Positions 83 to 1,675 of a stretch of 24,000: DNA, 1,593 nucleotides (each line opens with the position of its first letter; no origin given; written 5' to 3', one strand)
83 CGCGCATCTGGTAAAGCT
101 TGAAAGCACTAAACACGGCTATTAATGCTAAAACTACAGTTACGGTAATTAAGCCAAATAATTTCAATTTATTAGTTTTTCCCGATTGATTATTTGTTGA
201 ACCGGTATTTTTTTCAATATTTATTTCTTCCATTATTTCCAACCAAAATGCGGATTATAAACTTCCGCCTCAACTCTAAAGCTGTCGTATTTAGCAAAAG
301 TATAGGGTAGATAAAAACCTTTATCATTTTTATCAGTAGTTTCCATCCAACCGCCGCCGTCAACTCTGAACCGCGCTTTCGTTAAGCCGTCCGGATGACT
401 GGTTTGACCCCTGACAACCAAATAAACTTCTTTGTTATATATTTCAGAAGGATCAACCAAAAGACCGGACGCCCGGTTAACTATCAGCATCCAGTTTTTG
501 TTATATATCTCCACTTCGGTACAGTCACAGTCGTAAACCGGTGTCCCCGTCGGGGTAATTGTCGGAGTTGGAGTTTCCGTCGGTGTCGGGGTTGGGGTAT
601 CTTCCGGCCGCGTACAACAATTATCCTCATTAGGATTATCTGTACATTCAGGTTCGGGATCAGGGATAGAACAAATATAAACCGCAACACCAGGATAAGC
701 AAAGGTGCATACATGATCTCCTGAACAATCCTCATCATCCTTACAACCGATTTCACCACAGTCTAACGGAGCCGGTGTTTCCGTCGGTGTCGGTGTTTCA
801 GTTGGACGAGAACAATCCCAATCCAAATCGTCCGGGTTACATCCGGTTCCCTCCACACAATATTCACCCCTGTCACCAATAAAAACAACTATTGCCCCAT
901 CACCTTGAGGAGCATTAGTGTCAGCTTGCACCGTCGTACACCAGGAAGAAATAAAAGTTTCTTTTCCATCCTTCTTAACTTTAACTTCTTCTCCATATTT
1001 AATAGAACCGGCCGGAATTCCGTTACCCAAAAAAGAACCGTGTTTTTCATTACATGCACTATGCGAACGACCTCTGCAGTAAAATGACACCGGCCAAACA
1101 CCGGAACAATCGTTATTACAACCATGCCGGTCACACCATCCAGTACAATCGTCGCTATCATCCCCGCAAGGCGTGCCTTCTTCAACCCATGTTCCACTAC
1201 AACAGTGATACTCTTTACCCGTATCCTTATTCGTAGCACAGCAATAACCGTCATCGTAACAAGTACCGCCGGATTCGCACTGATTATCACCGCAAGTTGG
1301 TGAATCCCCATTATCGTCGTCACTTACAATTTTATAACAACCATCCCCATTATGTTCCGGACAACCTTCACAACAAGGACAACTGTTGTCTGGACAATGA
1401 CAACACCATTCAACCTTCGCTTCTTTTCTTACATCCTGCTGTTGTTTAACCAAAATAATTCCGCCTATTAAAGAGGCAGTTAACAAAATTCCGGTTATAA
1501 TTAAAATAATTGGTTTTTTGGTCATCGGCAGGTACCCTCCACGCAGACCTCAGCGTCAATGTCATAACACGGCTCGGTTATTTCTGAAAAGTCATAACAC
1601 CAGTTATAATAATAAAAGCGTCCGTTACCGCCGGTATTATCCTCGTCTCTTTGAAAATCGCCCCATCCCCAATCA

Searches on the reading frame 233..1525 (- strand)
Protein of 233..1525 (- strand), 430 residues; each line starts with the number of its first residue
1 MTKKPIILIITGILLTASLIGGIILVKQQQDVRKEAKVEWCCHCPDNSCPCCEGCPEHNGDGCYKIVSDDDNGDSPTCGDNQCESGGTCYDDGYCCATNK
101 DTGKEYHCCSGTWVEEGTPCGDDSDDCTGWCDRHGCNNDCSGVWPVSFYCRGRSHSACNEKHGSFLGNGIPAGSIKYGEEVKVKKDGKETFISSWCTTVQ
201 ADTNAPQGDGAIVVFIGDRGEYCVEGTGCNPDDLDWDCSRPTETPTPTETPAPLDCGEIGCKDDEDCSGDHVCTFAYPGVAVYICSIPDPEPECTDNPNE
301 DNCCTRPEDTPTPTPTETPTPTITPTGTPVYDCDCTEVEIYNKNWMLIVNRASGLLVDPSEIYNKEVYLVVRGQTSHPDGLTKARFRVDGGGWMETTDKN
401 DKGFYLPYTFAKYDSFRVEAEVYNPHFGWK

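Call 44: find_encoding_contigs(protein=window:233-1525:-, flank=10000, max_places=3)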
Protein window:233-1525:- (430 aa): 4 contigs read that carry it; 3 places shown.
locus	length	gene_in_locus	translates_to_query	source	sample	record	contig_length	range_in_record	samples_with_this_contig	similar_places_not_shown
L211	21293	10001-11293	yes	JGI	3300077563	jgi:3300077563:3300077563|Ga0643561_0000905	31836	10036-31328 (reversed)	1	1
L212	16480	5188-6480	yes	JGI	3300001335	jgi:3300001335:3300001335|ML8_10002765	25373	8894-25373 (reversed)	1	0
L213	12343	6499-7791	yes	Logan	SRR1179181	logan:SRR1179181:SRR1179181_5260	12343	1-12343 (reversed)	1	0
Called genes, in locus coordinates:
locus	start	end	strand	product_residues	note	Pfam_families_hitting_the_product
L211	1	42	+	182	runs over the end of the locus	?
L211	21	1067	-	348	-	PF00953:Glycos_transf_4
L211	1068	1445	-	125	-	-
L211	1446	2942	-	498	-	PF13632:Glyco_trans_2_3 (weak)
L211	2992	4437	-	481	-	PF00133:tRNA-synt_1, PF01406:tRNA-synt_1e, PF09334:tRNA-synt_1g, PF00133:tRNA-synt_1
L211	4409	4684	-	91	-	PF01649:Ribosomal_S20p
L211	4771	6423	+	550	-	PF01554:MatE, PF03023:MurJ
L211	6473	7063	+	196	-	-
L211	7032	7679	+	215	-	-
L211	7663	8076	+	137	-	-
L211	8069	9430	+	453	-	PF00041:fn3 (weak)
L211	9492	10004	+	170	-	-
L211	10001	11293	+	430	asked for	-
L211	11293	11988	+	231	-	-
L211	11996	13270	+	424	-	PF01266:DAO, PF01593:Amino_oxidase, PF03486:HI0933_like (faint), PF07992:Pyr_redox_2 (faint), PF13450:NAD_binding_8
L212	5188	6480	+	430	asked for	-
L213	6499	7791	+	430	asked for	-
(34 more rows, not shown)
